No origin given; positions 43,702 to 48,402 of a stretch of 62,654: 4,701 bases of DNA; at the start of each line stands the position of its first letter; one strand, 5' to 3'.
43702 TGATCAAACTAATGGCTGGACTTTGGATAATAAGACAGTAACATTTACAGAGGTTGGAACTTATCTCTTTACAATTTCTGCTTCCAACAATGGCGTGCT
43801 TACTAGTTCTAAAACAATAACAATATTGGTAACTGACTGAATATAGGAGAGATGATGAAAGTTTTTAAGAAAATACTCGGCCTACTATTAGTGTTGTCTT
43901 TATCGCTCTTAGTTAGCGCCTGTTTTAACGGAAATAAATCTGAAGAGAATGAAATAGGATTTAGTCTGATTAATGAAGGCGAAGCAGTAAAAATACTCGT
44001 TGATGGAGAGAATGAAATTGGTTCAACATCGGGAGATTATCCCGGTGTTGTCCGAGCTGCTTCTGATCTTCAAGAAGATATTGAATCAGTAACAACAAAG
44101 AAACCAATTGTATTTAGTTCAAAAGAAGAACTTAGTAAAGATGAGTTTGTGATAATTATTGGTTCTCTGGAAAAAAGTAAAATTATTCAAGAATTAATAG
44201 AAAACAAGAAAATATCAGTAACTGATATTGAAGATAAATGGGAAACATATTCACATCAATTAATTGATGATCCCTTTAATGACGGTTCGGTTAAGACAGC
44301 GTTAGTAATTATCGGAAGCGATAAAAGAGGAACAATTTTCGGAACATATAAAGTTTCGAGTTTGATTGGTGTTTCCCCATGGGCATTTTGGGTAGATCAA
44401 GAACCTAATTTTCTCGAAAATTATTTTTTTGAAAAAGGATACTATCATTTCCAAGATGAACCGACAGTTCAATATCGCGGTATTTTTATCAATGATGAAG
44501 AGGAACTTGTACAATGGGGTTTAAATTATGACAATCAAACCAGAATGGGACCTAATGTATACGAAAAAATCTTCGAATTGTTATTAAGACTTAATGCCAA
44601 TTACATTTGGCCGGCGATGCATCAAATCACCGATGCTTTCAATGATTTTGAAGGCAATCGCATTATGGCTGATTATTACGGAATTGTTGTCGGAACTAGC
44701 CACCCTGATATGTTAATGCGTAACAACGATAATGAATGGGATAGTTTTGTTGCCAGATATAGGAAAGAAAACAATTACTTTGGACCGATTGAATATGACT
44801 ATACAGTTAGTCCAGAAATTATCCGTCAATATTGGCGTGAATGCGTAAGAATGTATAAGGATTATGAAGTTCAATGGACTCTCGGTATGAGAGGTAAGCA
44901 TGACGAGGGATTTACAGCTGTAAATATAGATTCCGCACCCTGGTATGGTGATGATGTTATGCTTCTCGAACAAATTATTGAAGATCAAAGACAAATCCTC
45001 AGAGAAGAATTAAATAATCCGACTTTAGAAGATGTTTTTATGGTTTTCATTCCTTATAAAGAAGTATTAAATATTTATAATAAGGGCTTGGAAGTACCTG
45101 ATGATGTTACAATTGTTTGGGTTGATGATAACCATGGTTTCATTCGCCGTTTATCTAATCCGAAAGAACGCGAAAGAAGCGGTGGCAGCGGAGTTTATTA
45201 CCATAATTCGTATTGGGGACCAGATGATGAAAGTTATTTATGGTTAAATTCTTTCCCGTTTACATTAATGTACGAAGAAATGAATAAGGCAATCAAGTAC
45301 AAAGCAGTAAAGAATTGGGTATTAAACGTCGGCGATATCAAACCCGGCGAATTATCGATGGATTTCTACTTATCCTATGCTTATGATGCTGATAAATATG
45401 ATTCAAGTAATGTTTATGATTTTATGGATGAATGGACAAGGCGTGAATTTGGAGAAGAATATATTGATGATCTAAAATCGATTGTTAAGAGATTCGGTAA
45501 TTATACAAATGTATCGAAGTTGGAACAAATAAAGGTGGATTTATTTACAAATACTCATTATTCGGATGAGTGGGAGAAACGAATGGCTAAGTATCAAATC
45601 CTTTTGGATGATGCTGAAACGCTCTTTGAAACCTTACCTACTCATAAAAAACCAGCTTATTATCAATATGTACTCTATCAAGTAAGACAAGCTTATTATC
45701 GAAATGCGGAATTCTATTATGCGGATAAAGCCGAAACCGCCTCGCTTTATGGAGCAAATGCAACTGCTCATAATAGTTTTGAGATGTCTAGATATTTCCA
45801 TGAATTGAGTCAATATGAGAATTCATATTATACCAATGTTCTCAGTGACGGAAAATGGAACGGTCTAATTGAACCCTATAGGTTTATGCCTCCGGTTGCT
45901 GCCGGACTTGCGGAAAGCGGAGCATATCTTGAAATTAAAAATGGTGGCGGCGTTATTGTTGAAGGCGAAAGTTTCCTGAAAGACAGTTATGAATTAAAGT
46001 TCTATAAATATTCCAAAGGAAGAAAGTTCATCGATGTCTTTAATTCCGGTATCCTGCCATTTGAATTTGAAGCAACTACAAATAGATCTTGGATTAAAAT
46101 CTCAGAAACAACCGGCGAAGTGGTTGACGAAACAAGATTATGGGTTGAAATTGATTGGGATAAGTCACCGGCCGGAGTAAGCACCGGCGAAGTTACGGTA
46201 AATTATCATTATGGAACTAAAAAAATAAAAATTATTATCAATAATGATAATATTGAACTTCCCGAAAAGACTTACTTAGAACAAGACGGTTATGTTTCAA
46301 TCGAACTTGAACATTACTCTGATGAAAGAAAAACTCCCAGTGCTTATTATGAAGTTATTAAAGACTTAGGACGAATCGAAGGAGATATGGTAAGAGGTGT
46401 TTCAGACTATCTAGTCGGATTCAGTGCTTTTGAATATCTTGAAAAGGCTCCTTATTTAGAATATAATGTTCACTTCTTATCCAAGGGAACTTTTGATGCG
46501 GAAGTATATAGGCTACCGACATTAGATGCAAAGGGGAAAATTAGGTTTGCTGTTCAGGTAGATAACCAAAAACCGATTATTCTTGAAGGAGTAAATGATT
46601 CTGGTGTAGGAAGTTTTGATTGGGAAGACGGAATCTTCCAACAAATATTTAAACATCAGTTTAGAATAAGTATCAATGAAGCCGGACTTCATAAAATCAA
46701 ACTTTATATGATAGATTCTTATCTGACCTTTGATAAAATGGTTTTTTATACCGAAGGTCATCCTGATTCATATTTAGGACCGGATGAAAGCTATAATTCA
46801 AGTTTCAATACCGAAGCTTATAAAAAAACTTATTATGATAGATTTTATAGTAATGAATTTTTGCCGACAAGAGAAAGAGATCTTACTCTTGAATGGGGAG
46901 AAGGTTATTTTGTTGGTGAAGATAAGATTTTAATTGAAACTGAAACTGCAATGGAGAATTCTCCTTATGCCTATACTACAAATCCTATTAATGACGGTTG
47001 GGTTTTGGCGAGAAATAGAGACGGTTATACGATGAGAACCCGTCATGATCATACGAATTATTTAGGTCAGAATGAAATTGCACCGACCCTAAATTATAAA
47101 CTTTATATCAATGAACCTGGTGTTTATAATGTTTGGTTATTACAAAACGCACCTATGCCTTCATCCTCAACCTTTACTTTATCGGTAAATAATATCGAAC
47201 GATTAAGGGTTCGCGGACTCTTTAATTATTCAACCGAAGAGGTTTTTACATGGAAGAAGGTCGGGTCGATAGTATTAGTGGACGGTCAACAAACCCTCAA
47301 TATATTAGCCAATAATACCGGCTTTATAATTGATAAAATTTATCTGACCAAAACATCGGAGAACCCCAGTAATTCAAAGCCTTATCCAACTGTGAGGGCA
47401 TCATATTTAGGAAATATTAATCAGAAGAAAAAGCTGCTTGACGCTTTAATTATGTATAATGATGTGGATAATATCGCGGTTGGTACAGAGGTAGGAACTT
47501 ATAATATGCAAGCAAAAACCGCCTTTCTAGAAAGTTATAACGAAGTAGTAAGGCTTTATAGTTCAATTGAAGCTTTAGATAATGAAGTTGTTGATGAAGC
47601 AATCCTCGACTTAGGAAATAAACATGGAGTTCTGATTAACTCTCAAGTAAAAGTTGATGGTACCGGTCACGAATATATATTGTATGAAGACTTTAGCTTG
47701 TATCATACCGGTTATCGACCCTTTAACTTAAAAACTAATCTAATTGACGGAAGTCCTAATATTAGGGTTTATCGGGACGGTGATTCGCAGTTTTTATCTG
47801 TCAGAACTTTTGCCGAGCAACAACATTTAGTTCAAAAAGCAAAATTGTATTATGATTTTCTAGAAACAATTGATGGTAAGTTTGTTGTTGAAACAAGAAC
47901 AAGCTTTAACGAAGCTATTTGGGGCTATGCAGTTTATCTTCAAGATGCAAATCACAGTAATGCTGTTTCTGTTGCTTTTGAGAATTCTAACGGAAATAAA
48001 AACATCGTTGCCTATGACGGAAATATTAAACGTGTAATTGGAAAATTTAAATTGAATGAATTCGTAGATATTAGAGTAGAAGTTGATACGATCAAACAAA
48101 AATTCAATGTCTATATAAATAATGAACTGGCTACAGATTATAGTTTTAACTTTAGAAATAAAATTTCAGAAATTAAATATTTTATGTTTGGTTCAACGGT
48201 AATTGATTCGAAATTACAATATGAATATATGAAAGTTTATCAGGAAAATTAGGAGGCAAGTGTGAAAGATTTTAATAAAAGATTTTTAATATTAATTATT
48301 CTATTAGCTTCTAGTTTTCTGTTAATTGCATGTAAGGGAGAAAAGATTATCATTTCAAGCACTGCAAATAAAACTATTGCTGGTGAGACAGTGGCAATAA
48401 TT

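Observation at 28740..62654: A ~33-kb LacI-linked surface glycan-degradation supercluster built mostly from giant lipoproteins; the best candidate for an undescribed system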

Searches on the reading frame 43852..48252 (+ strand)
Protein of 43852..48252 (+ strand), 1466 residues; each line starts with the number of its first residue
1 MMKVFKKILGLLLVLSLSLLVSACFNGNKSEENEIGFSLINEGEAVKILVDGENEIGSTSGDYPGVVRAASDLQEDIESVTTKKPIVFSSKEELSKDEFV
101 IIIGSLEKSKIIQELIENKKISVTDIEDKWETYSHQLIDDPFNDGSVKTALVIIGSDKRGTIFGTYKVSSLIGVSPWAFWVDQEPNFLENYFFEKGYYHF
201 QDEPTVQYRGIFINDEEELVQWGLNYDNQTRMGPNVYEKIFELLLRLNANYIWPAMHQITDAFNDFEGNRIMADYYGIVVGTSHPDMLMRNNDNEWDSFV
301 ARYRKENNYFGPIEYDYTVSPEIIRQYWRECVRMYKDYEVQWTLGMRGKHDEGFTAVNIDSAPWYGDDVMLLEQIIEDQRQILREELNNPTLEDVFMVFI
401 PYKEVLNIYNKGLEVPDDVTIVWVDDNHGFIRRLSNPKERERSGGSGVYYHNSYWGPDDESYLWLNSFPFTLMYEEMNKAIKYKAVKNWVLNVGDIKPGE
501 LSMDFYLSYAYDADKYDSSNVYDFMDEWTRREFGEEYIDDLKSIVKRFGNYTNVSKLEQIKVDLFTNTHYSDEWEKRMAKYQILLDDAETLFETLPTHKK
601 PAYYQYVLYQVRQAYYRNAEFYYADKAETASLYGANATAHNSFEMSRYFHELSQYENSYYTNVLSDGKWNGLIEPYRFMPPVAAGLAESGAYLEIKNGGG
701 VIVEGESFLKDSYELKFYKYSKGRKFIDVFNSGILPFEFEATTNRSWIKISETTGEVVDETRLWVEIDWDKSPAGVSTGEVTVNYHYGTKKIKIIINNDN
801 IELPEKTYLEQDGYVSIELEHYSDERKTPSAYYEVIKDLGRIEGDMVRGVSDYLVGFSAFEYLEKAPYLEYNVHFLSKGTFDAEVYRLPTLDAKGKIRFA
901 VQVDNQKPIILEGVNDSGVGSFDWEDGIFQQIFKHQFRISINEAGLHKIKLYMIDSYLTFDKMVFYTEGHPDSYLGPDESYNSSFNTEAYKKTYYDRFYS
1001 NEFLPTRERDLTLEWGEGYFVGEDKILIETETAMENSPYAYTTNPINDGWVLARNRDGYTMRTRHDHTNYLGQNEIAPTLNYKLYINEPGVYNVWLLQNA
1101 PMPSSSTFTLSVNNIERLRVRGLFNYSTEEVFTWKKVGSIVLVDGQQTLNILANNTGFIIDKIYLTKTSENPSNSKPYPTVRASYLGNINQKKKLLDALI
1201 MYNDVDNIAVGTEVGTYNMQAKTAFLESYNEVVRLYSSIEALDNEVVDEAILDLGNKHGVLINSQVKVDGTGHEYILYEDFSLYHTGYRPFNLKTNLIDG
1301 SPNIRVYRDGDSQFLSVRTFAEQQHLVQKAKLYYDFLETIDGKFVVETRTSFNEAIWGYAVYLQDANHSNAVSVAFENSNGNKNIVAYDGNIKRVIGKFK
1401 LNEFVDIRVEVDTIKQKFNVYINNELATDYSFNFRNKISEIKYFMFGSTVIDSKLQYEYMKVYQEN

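Call 4: search_protein_families(library=pfam, proteins=[window:43852-48252:+], max_evalue=0.01)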
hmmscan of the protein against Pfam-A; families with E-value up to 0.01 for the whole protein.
window:43852-48252:+ (1466 aa): 2 families
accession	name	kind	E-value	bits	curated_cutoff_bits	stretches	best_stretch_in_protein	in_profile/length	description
PF15979.11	Glyco_hydro_115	-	4.5e-110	368.7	27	1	201-558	1-334/335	Glycosyl hydrolase family 115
PF17829.7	GH115_C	-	1.7e-40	139.1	24.1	1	807-979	1-172/172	Glycosyl hydrolase family 115 C-terminal domain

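Call 13: find_related_loci(query=window:43852-48252:+, collection=genome_contigs, flank=10000)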
Query window:43852-48252:+ (1466 aa) in genome_contigs; peptide patterns used: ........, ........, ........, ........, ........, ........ (x = any residue, [..] = any of these).
22 stretches matched a pattern; 2 encode a relative of the query (tblastn E <= 1e-3); 2 distinct loci.
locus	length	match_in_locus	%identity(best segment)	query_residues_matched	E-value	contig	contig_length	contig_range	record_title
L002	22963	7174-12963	45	13-1464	0e+0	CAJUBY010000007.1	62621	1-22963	MAG TPA_asm: uncultured Christensenella sp. isolate MGBC129342 genome assembly, contig: MGBC129342.7, whole genome shotg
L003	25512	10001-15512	55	1-1466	0e+0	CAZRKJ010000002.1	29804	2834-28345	MAG TPA_asm: uncultured Acholeplasma sp. isolate binchicken_co173_132 genome assembly, contig: NODE_5295_length_29804_co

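Call 20: search_protein_families(library=pfam, proteins=[L003:15-2288:+, L003:2260-9990:+, L003:15521-16486:+, L003:16486-18207:+, L003:18553-19503:+, L003:19673-21493:+, L003:22052-25342:+], max_evalue=0.001)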
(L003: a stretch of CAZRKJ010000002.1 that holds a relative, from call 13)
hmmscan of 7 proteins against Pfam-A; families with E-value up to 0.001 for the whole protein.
L003:15-2288:+ (757 aa): 9 families
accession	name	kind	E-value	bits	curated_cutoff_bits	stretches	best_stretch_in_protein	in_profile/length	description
PF00801.26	PKD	-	9.1e-14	51.7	23.5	1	468-496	52-80/80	PKD domain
PF18981.6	InlK_D3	-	3.3e-10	40.3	25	0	36-67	41-73/75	Internalin K domain (D3/D4)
PF25059.1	FN3_DSCAM-DSCAML_C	-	8.9e-07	29.6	39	0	466-496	49-79/89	DSCAM/DSCAML C-terminal Fn3-like domain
PF22585.3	Sialidase-like_CBM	-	1.3e-06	28.8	27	0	233-303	61-132/156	Sialidase-like, CBM domain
PF18911.6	PKD_4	-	3e-06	27.6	27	0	468-496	55-83/85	PKD domain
PF07495.19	Y_Y_Y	-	4.1e-05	23.8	26.6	0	105-141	18-49/65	Y_Y_Y domain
PF07679.22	I-set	-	0.00018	22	23.7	0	451-496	47-90/90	Immunoglobulin I-set domain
PF16411.10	SusF_SusE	-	0.00048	20.9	27.5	0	458-503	65-110/167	Outer membrane protein SusF_SusE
PF05345.18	He_PIG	-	0.00061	20.6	24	0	42-67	69-95/96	Putative Ig domain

L003:2260-9990:+ (2576 aa): 7 families
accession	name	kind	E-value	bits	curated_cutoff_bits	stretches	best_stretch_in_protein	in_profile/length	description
PF18981.6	InlK_D3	-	3.6e-23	81.9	25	0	1765-1794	44-73/75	Internalin K domain (D3/D4)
PF00801.26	PKD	-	1.1e-19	70.7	23.5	0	1764-1794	50-80/80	PKD domain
PF22585.3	Sialidase-like_CBM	-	5.5e-16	59.3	27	0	586-637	76-127/156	Sialidase-like, CBM domain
PF02368.24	Big_2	-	4.9e-15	55.7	22.8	1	48-117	1-70/79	Bacterial Ig-like domain (group 2)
PF24306.1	THSD1_N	-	1.2e-10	41.5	27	0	2156-2212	28-84/100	THSD1 N-terminal domain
PF00337.29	Gal-bind_lectin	-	6.4e-09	35.8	22.1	0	952-1004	76-124/132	Galactoside-binding lectin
PF07679.22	I-set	-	0.00079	19.9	23.7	0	1159-1187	64-90/90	Immunoglobulin I-set domain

L003:15521-16486:+ (321 aa): 0 families

L003:16486-18207:+ (573 aa): 5 families
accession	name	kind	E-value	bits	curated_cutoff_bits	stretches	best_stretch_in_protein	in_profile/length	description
PF02837.24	Glyco_hydro_2_N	-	1.8e-24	87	28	1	17-169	3-165/169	Glycosyl hydrolases family 2, sugar binding domain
PF22666.2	Glyco_hydro_2_N2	-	5.6e-08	33.5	27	1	68-135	49-120/167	Glycosyl hydrolase 2 galactose-binding domain-like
PF02836.23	Glyco_hydro_2_C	-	1.1e-07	31.7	21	1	275-454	3-193/302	Glycosyl hydrolases family 2, TIM barrel domain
PF00703.27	Glyco_hydro_2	-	2.6e-06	28.6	23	1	176-266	2-104/109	Glycosyl hydrolases family 2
PF13364.12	BetaGal_ABD2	-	0.00027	22.1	23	0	56-113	24-87/112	Beta-galactosidase second all-beta domain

L003:18553-19503:+ (316 aa): 2 families
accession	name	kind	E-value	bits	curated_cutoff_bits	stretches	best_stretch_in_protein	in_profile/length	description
PF00781.29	DAGK_cat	-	3.2e-29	101.5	23.6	1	21-141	2-124/125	Diacylglycerol kinase catalytic domain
PF01513.26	NAD_kinase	-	0.00072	20.3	25.5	0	68-130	69-127/130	ATP-NAD kinase N-terminal domain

L003:19673-21493:+ (606 aa): 6 families
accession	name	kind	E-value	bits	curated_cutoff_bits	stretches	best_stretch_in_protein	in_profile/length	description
PF00534.26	Glycos_transf_1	-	2.1e-26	92.9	26.4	1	193-347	8-167/172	Glycosyl transferases group 1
PF01553.26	Acyltransferase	-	8.7e-21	74.5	23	1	425-553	1-132/132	Acyltransferase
PF13439.12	Glyco_transf_4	-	4.5e-16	59.8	28.5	1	18-186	2-168/170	Glycosyltransferase Family 4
PF13692.12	Glyco_trans_1_4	-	1.7e-12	48.3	27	1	202-337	3-141/142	Glycosyl transferases group 1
PF13524.12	Glyco_trans_1_2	-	1.1e-07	32.3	25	1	216-362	3-139/144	Glycosyl transferase-like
PF13579.12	Glyco_trans_4_4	-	4.1e-06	27.7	29.7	1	19-183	2-158/158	Glycosyl transferase 4-like domain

L003:22052-25342:+ (1096 aa): 4 families
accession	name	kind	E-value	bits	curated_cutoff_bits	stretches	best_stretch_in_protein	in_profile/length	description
PF18061.6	CRISPR_Cas9_WED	-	2.5e-21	76.6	27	1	835-956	1-130/131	CRISPR-Cas9 WED domain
PF13395.12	HNH_4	-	1.6e-20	73.2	22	1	573-628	1-54/54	HNH endonuclease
PF18070.6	Cas9_PI2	-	8.6e-16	58.9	27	1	961-1018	1-59/59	CRISPR-Cas9 PI domain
PF18541.7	RuvC_III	-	1.3e-13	51.8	26.2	1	679-795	2-134/179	RuvC endonuclease subdomain 3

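Call 21: search_protein_families(library=ncbifam, proteins=[window:43852-48252:+], max_evalue=0.01)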
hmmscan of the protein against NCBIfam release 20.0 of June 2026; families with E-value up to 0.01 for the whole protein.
window:43852-48252:+ (1466 aa): 0 families

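Call 38: search_protein_families(library=pfam, proteins=[L002:2377-5229:+, L002:5226-6809:+, L002:6826-8568:+, L002:15121-18726:+, L002:14039-14875:-, L002:19230-19934:-, L002:20445-21065:-], max_evalue=0.01)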
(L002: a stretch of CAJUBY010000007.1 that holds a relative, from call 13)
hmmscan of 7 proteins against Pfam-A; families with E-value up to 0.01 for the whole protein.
L002:2377-5229:+ (950 aa): 4 families
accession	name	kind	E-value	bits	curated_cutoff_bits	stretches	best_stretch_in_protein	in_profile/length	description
PF03629.24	SASA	-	7.8e-26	91.5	24.8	1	52-285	3-218/226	Carbohydrate esterase, sialic acid-specific acetylesterase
PF13472.12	Lipase_GDSL_2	-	5.4e-21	76.3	32.9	1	773-930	1-176/178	GDSL-like Lipase/Acylhydrolase family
PF17829.7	GH115_C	-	1.3e-13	51.6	24.1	2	539-653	33-159/172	Glycosyl hydrolase family 115 C-terminal domain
PF00657.28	Lipase_GDSL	-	5.8e-08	33.6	23.6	1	773-932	56-203/208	GDSL-like Lipase/Acylhydrolase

L002:5226-6809:+ (527 aa): 2 families
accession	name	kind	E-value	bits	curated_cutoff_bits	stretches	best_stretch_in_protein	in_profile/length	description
PF22585.3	Sialidase-like_CBM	-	1.5e-07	31.9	27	1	212-287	64-139/156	Sialidase-like, CBM domain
PF02368.24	Big_2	-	0.00013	22.3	22.8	1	36-101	4-72/79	Bacterial Ig-like domain (group 2)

L002:6826-8568:+ (580 aa): 5 families
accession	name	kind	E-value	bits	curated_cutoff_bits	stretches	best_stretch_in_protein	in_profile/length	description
PF02368.24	Big_2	-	3.9e-10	40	22.8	1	34-105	4-78/79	Bacterial Ig-like domain (group 2)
PF22585.3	Sialidase-like_CBM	-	3e-06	27.7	27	0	220-271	78-128/156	Sialidase-like, CBM domain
PF22359.2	Big-like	-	1e-05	26.1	27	1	67-107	7-47/48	Bacterial Ig-like domain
PF16820.11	PKD_3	-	0.0013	19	26.3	0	354-382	40-68/68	PKD-like domain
PF07679.22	I-set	-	0.0016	18.9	23.7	0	319-349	7-37/90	Immunoglobulin I-set domain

L002:15121-18726:+ (1201 aa): 8 families
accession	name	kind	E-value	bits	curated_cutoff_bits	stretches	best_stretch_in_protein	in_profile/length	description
PF02368.24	Big_2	-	1e-14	54.6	22.8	2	47-120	2-79/79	Bacterial Ig-like domain (group 2)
PF00801.26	PKD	-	7.6e-07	29.5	23.5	2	1169-1198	51-80/80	PKD domain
PF18981.6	InlK_D3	-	2.9e-06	27.7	25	1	452-494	31-74/75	Internalin K domain (D3/D4)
PF21461.3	HL_N-beta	-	0.00047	20.3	27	0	168-190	20-42/57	Hyaluronate lyase, N-terminal beta-sheet domain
PF22359.2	Big-like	-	0.00056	20.5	27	1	172-204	13-46/48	Bacterial Ig-like domain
PF07679.22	I-set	-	0.0027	18.2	23.7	0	514-587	10-89/90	Immunoglobulin I-set domain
PF07495.19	Y_Y_Y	-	0.0041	17.4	26.6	0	463-493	31-64/65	Y_Y_Y domain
PF22352.2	K319L-like_PKD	-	0.0078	16.6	27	1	428-493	13-84/84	K319L-like, PKD domain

L002:14039-14875:- (278 aa): 4 families
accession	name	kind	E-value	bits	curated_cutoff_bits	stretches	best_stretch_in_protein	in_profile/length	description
PF12833.13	HTH_18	-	1.3e-17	64.3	33.6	1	198-271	2-76/80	Helix-turn-helix domain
PF02311.25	AraC_binding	-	1.2e-10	41.7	21.1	1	27-153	16-135/135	AraC-like ligand binding domain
PF00165.29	HTH_AraC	-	1.5e-08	35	26.6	1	190-224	7-41/42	Bacterial regulatory helix-turn-helix proteins, AraC family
PF07883.17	Cupin_2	-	0.0041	17.2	27.2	1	28-73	12-57/70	Cupin domain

L002:19230-19934:- (234 aa): 0 families

L002:20445-21065:- (206 aa): 0 families

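Call 39: search_solved_structures(query=window:43852-48252:+, max_evalue=0.001)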
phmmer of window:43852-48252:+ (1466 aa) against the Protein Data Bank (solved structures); distinct sequences matched with E-value up to 0.001: 6.
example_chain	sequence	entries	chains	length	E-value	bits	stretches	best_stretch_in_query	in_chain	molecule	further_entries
4zmh_A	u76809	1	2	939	5.8e-142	478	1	60-980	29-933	Uncharacterized protein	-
7pug_A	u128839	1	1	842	5.7e-96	325.6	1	32-674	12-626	xylan alpha-1,2-glucuronidase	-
7pxq_A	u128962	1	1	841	9.9e-95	321.5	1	32-674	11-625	xylan alpha-1,2-glucuronidase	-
5by3_A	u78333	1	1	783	1e-94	321.4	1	60-673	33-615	BtGH115A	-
4c90_A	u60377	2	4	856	8.9e-93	315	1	60-673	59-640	ALPHA-GLUCURONIDASE GH115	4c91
6nps_A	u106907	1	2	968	7.3e-86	292.1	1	64-981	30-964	AxyAgu115A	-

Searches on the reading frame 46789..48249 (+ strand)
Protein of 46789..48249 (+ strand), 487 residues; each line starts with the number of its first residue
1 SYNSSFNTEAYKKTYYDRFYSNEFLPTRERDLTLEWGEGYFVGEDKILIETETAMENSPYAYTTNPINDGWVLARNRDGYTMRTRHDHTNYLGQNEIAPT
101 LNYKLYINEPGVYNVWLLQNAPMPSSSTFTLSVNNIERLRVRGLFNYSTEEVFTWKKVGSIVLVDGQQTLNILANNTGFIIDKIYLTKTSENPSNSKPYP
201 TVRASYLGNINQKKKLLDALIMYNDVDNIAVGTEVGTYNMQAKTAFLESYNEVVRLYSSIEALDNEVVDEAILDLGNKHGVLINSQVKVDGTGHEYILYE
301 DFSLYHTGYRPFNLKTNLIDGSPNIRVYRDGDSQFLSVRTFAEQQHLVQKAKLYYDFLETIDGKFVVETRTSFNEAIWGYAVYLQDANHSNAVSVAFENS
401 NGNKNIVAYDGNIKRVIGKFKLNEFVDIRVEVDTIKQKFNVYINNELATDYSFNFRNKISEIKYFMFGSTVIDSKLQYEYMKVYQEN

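Call 103: search_protein_families(library=pfam, proteins=[window:46789-48249:+], max_evalue=1)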
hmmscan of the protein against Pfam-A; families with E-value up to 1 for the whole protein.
window:46789-48249:+ (487 aa): 2 families
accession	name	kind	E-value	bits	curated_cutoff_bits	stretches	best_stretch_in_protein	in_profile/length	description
PF17829.7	GH115_C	-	0.00062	20.1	24.1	1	75-194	35-166/172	Glycosyl hydrolase family 115 C-terminal domain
PF22585.3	Sialidase-like_CBM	-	0.02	15.2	27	1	382-464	59-136/156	Sialidase-like, CBM domain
